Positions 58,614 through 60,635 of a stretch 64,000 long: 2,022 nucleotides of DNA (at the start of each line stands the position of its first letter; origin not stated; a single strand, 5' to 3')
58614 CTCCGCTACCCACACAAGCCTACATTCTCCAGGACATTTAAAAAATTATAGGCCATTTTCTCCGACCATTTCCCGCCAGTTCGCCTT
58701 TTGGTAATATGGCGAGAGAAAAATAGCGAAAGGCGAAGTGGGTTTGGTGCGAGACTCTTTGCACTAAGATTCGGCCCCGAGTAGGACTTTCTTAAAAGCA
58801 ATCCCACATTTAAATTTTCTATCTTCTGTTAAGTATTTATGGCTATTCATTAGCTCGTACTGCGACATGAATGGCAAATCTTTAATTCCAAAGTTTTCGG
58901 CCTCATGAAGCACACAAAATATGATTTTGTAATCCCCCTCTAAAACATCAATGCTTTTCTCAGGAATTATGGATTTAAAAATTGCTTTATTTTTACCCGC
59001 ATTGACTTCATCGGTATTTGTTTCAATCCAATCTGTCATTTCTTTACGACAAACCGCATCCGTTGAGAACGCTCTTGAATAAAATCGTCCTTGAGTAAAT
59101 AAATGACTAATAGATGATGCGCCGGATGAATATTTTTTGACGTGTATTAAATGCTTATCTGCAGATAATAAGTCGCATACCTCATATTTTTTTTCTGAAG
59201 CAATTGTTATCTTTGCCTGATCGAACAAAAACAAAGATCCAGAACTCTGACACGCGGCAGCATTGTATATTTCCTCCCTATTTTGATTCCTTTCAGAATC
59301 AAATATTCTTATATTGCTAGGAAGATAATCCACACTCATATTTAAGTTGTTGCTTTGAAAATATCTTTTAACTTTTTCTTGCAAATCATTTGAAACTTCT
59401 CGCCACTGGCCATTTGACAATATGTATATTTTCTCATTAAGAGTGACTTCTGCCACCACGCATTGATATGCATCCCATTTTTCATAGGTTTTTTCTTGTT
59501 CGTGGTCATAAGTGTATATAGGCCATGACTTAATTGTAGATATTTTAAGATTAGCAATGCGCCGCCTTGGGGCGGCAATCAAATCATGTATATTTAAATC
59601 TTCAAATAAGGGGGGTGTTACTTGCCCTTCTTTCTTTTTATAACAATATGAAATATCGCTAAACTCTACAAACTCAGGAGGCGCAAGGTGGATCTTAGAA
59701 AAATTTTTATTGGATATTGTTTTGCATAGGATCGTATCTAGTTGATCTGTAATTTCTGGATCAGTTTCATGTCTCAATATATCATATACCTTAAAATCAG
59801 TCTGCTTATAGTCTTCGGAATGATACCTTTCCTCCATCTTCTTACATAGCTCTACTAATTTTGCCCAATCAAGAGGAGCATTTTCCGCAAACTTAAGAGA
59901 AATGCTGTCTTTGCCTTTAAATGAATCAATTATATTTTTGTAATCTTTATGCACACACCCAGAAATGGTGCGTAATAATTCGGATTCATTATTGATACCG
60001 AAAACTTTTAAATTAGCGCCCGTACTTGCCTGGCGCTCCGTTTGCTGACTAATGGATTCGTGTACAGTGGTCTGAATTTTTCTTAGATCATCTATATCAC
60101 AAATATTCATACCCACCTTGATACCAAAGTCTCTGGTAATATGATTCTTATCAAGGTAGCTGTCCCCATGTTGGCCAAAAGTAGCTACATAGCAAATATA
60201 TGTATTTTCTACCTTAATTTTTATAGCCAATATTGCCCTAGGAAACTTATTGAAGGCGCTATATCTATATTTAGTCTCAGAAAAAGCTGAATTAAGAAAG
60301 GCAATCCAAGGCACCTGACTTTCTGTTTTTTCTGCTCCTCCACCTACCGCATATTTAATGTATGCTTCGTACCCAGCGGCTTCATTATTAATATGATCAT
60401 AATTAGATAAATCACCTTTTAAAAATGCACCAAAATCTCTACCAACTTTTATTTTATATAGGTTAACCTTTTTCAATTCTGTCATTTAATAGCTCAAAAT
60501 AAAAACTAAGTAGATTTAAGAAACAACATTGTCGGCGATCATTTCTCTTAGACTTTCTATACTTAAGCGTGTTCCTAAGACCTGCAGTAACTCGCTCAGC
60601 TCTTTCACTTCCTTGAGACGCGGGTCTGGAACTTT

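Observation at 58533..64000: AT-rich island next to tRNA-Ser: Dcm methyltransferase divergent from a compact 4-gene operon (74-aa protein, GHKL ATPase, 62-aa ORF, DUF6119-like protein). Candidate uncharacterised defence system.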

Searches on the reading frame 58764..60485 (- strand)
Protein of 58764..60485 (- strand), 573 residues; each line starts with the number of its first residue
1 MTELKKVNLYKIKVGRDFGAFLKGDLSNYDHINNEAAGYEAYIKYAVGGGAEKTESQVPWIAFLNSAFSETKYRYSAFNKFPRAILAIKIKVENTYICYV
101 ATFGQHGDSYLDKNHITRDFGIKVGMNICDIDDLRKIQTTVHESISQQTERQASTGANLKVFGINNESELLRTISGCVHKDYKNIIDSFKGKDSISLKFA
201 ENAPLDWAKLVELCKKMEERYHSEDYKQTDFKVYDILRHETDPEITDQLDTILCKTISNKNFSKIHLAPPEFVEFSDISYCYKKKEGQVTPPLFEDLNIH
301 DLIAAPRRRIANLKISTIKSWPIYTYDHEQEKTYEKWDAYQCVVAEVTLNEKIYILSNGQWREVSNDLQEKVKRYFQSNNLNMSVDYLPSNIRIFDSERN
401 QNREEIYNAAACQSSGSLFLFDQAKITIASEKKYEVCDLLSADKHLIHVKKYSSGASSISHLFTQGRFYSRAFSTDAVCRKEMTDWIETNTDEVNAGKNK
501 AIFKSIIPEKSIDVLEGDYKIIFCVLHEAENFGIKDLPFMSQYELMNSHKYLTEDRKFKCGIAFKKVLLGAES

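Call 4: search_protein_families(library=pfam, proteins=[window:58764-60485:-], max_evalue=0.1)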
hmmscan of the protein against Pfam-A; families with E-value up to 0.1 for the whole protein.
window:58764-60485:- (573 aa): 1 family
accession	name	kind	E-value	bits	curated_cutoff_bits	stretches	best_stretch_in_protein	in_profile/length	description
PF19614.4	DUF6119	-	7.1e-114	381.8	27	1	8-564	2-522/524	Family of unknown function (DUF6119)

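Call 5: search_protein_families(library=padloc, proteins=[window:58764-60485:-], max_evalue=0.1)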
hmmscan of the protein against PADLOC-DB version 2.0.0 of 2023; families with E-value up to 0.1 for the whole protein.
window:58764-60485:- (573 aa): 0 families

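Call 8: search_protein_families(library=ncbifam, proteins=[window:58764-60485:-], max_evalue=0.1)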
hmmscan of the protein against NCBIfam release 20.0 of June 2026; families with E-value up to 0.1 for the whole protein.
window:58764-60485:- (573 aa): 2 families
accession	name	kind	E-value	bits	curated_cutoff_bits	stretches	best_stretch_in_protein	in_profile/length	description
TIGR04141.1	TIGR04141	subfamily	5.2e-93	312.3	35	1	54-563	43-514/516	TIGR04141 family sporadically distributed protein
NF052542.1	mucin_mul1B_fam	subfamily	0.064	12.5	75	0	205-260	138-193/320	Mul1B family putative transporter subunit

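Call 10: search_solved_structures(query=window:58764-60485:-, max_evalue=10, show_alignments=1)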
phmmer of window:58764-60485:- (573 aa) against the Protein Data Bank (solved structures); distinct sequences matched with E-value up to 10: 3.
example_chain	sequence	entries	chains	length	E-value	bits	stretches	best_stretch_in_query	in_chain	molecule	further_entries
8xvr_A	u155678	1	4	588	0.059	15.3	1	254-358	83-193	Glycoside hydrolase family 68 protein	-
7vrg_A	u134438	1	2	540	1.7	10.5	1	428-511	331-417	Chitinase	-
5gpr_A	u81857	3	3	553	1.8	10.4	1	428-511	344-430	Chitinase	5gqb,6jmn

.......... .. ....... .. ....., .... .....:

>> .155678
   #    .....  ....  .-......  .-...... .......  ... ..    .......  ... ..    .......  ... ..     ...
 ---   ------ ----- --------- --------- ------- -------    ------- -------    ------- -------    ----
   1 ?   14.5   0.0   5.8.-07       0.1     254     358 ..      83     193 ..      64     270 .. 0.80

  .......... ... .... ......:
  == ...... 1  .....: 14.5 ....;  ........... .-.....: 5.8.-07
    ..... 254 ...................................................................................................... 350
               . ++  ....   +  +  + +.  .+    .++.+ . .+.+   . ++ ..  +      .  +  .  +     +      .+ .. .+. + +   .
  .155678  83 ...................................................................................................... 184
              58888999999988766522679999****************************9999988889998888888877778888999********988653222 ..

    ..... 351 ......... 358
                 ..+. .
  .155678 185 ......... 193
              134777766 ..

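Call 26: find_homologous_proteins(query=window:58764-60485:-)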
Query window:58764-60485:- (573 aa): 149 proteins with E <= 0.001 among 5536 candidates; the best 120 are listed.
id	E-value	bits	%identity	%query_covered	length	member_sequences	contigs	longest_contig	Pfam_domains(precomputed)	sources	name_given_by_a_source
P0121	0.0e+0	1310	100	100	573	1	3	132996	PF19614.5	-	-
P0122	1.9e-238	811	61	100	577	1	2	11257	PF19614.5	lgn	-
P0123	2.6e-229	781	58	100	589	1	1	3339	PF19614.5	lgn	-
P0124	1.5e-224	765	56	99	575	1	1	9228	PF19614.5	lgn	-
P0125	6.2e-224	763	57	99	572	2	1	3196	PF19614.5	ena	-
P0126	2.6e-222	758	55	99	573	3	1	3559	PF19614.5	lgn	-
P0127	1.0e-221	756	55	100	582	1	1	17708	PF19614.5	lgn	-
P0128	1.0e-218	746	56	100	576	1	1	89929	PF19614.5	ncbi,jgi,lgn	jgi:uncharacterized protein (TIGR04141 family)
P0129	3.9e-218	744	55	100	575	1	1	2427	PF19614.5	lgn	-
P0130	2.0e-217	742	57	100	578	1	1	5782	PF19614.5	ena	-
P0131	1.1e-216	739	55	99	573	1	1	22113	PF19614.5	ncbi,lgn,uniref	ncbi:DUF6119 family protein [Inquilinus sp.]|uniref:DUF6119 family protein n=1 Tax=Inquilinus sp. Ta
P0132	3.0e-215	734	54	99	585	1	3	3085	PF19614.5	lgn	-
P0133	4.5e-215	734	55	99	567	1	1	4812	PF19614.5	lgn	-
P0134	8.5e-215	733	54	99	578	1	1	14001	PF19614.5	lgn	-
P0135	2.7e-214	731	55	99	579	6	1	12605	PF19614.5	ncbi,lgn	-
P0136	9.5e-214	729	53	100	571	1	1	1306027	PF19614.5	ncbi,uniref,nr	ncbi:hypothetical protein BR10RB9215_C20110 [Brucella sp. 10RB9215]|uniref:DUF6119 family protein n=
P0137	1.2e-213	729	55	99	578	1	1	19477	PF19614.5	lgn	-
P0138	4.3e-213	727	55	99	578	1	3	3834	PF19614.5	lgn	-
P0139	2.1e-212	725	54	99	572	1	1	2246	PF19614.5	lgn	-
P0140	2.2e-212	725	54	99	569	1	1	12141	PF19614.5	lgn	-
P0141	7.8e-212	723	53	100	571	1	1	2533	PF19614.5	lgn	-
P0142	1.5e-210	719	54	99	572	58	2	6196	PF19614.5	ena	-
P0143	1.8e-209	715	53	100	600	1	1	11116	PF19614.5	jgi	jgi:uncharacterized protein (TIGR04141 family)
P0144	1.1e-208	713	54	99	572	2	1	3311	PF19614.5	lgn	-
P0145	6.4e-208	710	53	99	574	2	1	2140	PF19614.5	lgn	-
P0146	8.4e-208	710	55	99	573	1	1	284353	PF19614.5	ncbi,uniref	ncbi:DUF6119 family protein [Roseococcus sp. YIM B11640]|uniref:DUF6119 family protein n=1 Tax=Roseo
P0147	1.0e-207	709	53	99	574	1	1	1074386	PF19614.5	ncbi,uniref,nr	ncbi:DUF6119 family protein [Rhizobium laguerreae]|uniref:DUF6119 family protein n=1 Tax=Rhizobium l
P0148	1.7e-205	702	53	96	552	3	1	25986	PF19614.5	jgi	jgi:uncharacterized protein (TIGR04141 family)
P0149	4.5e-205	701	52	99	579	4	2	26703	PF19614.5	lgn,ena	-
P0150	8.5e-205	700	52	100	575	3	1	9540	PF19614.5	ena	-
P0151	1.8e-204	699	53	99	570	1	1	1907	PF19614.5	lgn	-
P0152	2.0e-203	695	51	99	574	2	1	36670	PF19614.5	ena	-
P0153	9.5e-203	693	50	100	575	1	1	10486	PF19614.5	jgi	jgi:uncharacterized protein (TIGR04141 family)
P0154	3.3e-202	691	53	100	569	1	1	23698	PF19614.5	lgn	-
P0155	1.5e-201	689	52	100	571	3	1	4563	PF19614.5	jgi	jgi:uncharacterized protein (TIGR04141 family)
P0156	1.9e-201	689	51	100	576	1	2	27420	PF19614.5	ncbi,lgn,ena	-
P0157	7.2e-198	677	53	100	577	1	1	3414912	PF19614.5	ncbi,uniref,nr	ncbi:DUF6119 family protein [Candidatus Berkiella aquae]|uniref:TIGR04141 family sporadically distri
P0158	1.9e-194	666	51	99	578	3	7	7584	PF19614.5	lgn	-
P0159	9.4e-193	660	53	93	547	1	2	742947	PF19614.5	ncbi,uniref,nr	ncbi:DUF6119 family protein [Sinorhizobium fredii]|uniref:DUF6119 family protein n=1 Tax=Rhizobium f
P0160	9.4e-193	660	52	100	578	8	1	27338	PF19614.5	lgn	-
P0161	1.1e-191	657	51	100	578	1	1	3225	PF19614.5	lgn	-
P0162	2.8e-190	652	51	99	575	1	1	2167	PF19614.5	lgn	-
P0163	7.0e-187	641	50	99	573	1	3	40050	PF19614.5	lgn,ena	-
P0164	8.2e-183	627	49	99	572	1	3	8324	PF19614.5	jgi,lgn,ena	jgi:uncharacterized protein (TIGR04141 family)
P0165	2.2e-182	626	49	99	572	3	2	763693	PF19614.5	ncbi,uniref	ncbi:Sporadically distributed protein, TIGR04141 family [Acetobacteraceae bacterium EV16G]|uniref:Sp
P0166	1.3e-181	623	55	83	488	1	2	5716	PF19614.5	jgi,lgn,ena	-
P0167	1.4e-179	617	47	99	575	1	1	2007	PF19614.5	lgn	-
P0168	2.0e-178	613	47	99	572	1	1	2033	PF19614.5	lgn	-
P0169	3.5e-176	605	47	99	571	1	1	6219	PF19614.5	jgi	-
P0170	3.7e-175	602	47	99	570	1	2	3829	PF19614.5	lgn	-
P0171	4.3e-175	602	45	99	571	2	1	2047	PF19614.5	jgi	jgi:uncharacterized protein (TIGR04141 family)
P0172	9.4e-175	601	47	99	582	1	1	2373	PF19614.5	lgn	-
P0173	1.9e-171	590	50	99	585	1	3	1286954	PF19614.5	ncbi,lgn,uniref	ncbi:DUF6119 family protein [Pedomonas sp. V897]|uniref:DUF6119 family protein n=1 Tax=Pedomonas sp.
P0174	8.8e-169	581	45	99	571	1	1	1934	PF19614.5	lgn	-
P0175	1.3e-167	577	56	58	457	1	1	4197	PF19614.5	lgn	-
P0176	5.1e-164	565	43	99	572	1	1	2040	PF19614.5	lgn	-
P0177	7.8e-163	561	58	72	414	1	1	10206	PF19614.5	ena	-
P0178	9.2e-162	558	67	63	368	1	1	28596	PF19614.5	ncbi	-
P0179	3.4e-160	553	46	100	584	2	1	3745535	PF19614.5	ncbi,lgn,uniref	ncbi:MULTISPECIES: DUF6119 family protein [unclassified Maridesulfovibrio]|uniref:DUF6119 family pro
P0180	2.4e-155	537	52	46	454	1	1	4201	PF19614.5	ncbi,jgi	jgi:hypothetical protein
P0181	1.9e-150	520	42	98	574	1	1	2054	PF19614.5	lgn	-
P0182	1.9e-146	507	41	100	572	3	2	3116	PF19614.5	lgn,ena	-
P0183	6.0e-145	502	50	78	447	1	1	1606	PF19614.5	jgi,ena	-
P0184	1.3e-144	501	44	99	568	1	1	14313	PF19614.5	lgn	-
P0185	3.4e-141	490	41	100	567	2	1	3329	PF19614.5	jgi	-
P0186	5.9e-141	489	40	100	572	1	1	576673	PF19614.5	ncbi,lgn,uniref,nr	ncbi:DUF6119 family protein [Aurantiacibacter sp. D1-12]|uniref:DUF6119 family protein n=1 Tax=Auran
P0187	6.0e-136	473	53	68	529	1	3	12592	PF19614.5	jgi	jgi:uncharacterized protein (TIGR04141 family)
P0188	1.1e-132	462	41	99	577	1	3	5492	PF19614.5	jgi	jgi:uncharacterized protein (TIGR04141 family)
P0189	5.4e-132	459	43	91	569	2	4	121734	PF19614.5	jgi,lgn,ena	-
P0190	9.2e-131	455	42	94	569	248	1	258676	PF19614.5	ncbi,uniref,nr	ncbi:DUF6119 family protein [Pseudomonas aeruginosa]|uniref:DUF6119 family protein n=1 Tax=Pseudomon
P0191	3.0e-129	450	41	99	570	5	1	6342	PF19614.5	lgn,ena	-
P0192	8.4e-129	449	43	91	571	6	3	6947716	PF19614.5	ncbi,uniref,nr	ncbi:hypothetical protein C4K05_2401 [Pseudomonas chlororaphis subsp. aureofaciens]|uniref:Sporadica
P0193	6.7e-128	446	39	98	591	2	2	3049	PF19614.5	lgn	-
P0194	1.2e-126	442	41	93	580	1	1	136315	PF19614.5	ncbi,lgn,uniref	ncbi:DUF6119 family protein [Pseudomonas frederiksbergensis]|uniref:DUF6119 family protein n=1 Tax=P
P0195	1.8e-126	441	54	59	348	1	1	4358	PF19614.5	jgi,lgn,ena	-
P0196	1.9e-125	438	40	93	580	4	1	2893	PF19614.5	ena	-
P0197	4.7e-125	437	42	93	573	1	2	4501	PF19614.5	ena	-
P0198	7.9e-125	436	56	58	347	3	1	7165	PF19614.5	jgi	jgi:uncharacterized protein (TIGR04141 family)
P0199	2.1e-123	431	53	63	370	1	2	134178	PF19614.5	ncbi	-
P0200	1.4e-122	428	42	93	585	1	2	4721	PF19614.5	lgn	-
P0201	6.4e-122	426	39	91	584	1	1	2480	PF19614.5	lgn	-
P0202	9.8e-122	426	40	93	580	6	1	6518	PF19614.5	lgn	-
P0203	1.4e-119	419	39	99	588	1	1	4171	PF19614.5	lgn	-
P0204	2.1e-119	418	44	82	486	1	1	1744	PF19614.5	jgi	jgi:uncharacterized protein (TIGR04141 family)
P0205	9.1e-119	416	40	91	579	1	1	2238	PF19614.5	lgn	-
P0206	9.9e-118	412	41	91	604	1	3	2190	PF19614.5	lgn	-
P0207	1.7e-117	412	39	99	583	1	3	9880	PF19614.5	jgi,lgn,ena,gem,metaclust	metaclust:\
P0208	9.6e-117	409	40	100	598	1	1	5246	PF19614.5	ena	-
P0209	1.1e-115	406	39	99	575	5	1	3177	PF19614.5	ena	-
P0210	2.4e-115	405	38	99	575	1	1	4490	PF19614.5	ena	-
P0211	7.0e-115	403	38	99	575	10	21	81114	PF19614.5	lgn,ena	-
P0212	7.0e-115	403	38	91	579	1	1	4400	PF19614.5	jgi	jgi:uncharacterized protein (TIGR04141 family)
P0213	1.3e-113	399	38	99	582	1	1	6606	PF19614.5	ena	-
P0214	2.6e-113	398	36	98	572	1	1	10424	PF19614.5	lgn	-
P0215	1.1e-112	396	36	99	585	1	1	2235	PF19614.5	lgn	-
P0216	1.9e-112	395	40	92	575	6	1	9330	PF19614.5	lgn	-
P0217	3.7e-112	394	44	78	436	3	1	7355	PF19614.5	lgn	-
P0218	3.7e-111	391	38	99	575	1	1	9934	PF19614.5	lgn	-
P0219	3.8e-111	391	39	99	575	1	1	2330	PF19614.5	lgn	-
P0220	1.3e-110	389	39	90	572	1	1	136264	PF19614.5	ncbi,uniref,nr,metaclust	ncbi:DUF6119 family protein [Duganella sp. HH101]|uniref:DUF6119 family protein n=1 Tax=Duganella sp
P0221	1.6e-110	389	38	99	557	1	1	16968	PF19614.5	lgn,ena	-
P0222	1.8e-110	388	42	80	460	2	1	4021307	PF19614.5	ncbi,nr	ncbi:Conserved protein of unknown function [Magnetospira sp. QH-2]|nr:Conserved protein of unknown f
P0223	3.2e-110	388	38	93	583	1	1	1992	PF19614.5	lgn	-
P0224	4.0e-110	387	37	98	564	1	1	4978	PF19614.5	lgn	-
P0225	2.5e-109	385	39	92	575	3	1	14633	PF19614.5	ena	-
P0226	9.2e-108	379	36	98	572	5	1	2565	PF19614.5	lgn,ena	-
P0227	9.3e-108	379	36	98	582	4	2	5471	PF19614.5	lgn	-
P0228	3.1e-106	374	40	93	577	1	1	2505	PF19614.5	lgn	-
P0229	5.6e-106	374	39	87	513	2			PF19614.5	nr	nr:DUF6119 family protein [Duganella margarita]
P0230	1.4e-105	372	36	98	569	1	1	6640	PF19614.5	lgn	-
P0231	5.5e-105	370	37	90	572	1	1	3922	PF19614.5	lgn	-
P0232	9.3e-104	366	36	90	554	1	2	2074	PF19614.5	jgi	jgi:uncharacterized protein (TIGR04141 family)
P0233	4.0e-101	358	49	57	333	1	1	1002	PF19614.5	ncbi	ncbi:MAG: hypothetical protein EOP06_32485, partial [Proteobacteria bacterium]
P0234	6.3e-101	357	38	80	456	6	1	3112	PF19614.5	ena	-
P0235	3.3e-79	285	36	72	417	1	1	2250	PF19614.5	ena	-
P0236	9.0e-76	274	38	70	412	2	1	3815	PF19614.5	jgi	-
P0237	3.3e-71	259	31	97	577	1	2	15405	PF19614.5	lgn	-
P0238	8.1e-69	251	33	88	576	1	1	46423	PF19614.5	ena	-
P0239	3.9e-65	239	41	56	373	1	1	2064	PF19614.5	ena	-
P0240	2.0e-61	227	32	95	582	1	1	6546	PF19614.5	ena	-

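Call 28: find_encoding_contigs(protein=P0190, flank=6000, max_places=4)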
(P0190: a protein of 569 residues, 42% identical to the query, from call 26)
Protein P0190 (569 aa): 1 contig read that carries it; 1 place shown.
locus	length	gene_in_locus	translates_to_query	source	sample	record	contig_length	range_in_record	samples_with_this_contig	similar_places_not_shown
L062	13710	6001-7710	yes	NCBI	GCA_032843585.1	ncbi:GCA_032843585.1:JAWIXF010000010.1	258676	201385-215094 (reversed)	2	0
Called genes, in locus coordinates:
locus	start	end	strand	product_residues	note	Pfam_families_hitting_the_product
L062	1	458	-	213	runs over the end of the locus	PF00753:Lactamase_B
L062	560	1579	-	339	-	PF12625:Arabinose_bd, PF12833:HTH_18, PF00165:HTH_AraC (weak)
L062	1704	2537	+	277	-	PF10118:Metal_hydrol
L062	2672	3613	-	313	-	PF12146:Hydrolase_4, PF00561:Abhydrolase_1, PF12697:Abhydrolase_6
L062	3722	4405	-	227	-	PF00440:TetR_N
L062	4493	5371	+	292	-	-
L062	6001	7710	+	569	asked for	PF19614:DUF6119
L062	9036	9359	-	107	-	PF13744:HTH_37, PF01381:HTH_3 (weak)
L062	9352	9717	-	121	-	PF05973:Gp49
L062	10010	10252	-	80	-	-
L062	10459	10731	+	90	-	-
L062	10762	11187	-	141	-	PF00903:Glyoxalase, PF13669:Glyoxalase_4 (weak), PF22677:Ble-like_N (weak)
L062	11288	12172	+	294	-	PF00126:HTH_1, PF03466:LysR_substrate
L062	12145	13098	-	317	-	PF00126:HTH_1, PF03466:LysR_substrate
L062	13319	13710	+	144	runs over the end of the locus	PF01042:Ribonuc_L-PSP, PF14588:YjgF_endoribonc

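Call 29: find_encoding_contigs(protein=P0136, flank=6000, max_places=2)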
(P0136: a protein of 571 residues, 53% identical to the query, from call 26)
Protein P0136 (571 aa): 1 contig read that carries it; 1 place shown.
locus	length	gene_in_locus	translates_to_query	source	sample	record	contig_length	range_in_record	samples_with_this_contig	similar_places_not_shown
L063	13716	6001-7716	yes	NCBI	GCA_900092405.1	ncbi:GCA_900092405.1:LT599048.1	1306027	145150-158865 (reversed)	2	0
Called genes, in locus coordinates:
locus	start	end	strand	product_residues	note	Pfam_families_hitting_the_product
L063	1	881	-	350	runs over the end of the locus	PF02805:Ada_Zn_binding, PF12833:HTH_18, PF01035:DNA_binding_1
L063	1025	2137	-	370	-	PF00180:Iso_dh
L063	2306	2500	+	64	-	-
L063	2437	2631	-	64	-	PF03966:Trm112p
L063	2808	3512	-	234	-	PF02190:LON_substr_bdg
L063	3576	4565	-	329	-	PF00085:Thioredoxin, PF08534:Redoxin (faint), PF13098:Thioredoxin_2 (faint), PF13428:TPR_14 (faint), PF13432:TPR_16 (faint), PF14559:TPR_19, PF14561:TPR_20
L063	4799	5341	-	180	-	PF04073:tRNA_edit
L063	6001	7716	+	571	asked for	PF19614:DUF6119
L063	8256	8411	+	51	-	-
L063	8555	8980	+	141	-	-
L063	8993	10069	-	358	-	PF02423:OCD_Mu_crystall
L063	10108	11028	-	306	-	PF00491:Arginase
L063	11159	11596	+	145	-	PF08279:HTH_11 (weak), PF13404:HTH_AsnC-type, PF13412:HTH_24, PF01037:AsnC_trans_reg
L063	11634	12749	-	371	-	PF00724:Oxidored_FMN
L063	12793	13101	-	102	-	PF12840:HTH_20 (faint), PF01022:HTH_5 (faint)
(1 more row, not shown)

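Call 49: find_encoding_contigs(protein=P0147, flank=5000, max_places=2)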
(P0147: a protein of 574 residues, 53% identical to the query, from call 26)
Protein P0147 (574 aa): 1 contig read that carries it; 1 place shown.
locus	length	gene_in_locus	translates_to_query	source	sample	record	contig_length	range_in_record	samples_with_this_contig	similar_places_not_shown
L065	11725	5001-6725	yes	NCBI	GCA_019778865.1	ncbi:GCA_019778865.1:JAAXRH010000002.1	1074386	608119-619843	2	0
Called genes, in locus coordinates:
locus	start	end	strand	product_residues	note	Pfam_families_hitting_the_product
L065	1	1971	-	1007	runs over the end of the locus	PF04313:HSDR_N, PF00270:DEAD (weak), PF04851:ResIII, PF18766:SWI2_SNF2, PF22679:T1R_D3-like, PF12008:EcoR124_C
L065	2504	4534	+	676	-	PF03235:GmrSD_N, PF07510:GmrSD_C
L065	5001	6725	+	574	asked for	PF19614:DUF6119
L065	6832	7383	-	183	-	PF00239:Resolvase, PF02796:HTH_7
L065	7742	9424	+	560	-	PF14487:DarT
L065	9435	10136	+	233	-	PF22397:NADAR-DarT1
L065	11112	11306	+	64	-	-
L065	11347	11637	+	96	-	-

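Call 50: find_encoding_contigs(protein=P0157, flank=5000, max_places=2)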
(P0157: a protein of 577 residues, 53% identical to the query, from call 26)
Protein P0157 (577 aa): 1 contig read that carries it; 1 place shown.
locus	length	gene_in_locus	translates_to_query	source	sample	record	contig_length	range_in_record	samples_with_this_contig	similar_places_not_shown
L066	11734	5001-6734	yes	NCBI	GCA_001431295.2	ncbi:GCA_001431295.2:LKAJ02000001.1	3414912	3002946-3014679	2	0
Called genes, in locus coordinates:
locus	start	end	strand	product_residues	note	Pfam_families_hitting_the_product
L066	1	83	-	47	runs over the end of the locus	-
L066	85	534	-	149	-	-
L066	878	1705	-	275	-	-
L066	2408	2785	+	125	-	-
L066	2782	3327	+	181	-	PF12844:HTH_19 (weak), PF01381:HTH_3 (weak)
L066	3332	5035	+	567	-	PF01656:CbiA (weak), PF10609:ParA (faint), PF13614:AAA_31 (weak)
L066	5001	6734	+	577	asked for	PF19614:DUF6119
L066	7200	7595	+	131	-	-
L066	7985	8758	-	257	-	PF01061:ABC2_membrane, PF12698:ABC2_membrane_3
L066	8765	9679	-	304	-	PF00005:ABC_tran, PF13304:AAA_21 (weak)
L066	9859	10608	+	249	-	PF06790:UPF0259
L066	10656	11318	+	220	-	PF03767:Acid_phosphat_B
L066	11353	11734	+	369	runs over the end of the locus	PF13433:Peripla_BP_5, PF13458:Peripla_BP_6, PF01094:ANF_receptor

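Call 51: find_encoding_contigs(protein=P0179, flank=5000, max_places=2)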
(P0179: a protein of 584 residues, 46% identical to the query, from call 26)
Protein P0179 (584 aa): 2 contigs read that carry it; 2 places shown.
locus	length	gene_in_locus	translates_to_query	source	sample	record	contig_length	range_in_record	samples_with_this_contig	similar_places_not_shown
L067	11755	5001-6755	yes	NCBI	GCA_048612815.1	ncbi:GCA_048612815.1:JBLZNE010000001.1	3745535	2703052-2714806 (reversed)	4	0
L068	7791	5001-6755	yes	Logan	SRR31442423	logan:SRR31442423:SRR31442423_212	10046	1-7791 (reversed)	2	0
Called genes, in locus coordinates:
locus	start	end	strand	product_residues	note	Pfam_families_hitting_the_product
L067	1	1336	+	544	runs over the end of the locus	PF13148:DUF3987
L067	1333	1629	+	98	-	PF21983:NikA-like, PF05713:MobC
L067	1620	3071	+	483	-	PF03432:Relaxase (weak)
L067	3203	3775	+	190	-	-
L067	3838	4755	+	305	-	-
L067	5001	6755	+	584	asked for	PF19614:DUF6119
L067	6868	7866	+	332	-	PF02661:Fic, PF21247:Fic-like_C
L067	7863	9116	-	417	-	PF07804:HipA_C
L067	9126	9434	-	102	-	PF13560:HTH_31 (weak)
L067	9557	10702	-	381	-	PF00589:Phage_integrase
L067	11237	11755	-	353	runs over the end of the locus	PF01548:DEDD_Tnp_IS110, PF02371:Transposase_20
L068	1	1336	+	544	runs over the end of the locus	PF13148:DUF3987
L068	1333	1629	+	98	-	PF21983:NikA-like, PF05713:MobC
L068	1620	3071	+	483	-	PF03432:Relaxase (weak)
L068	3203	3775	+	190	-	-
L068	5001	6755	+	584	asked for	PF19614:DUF6119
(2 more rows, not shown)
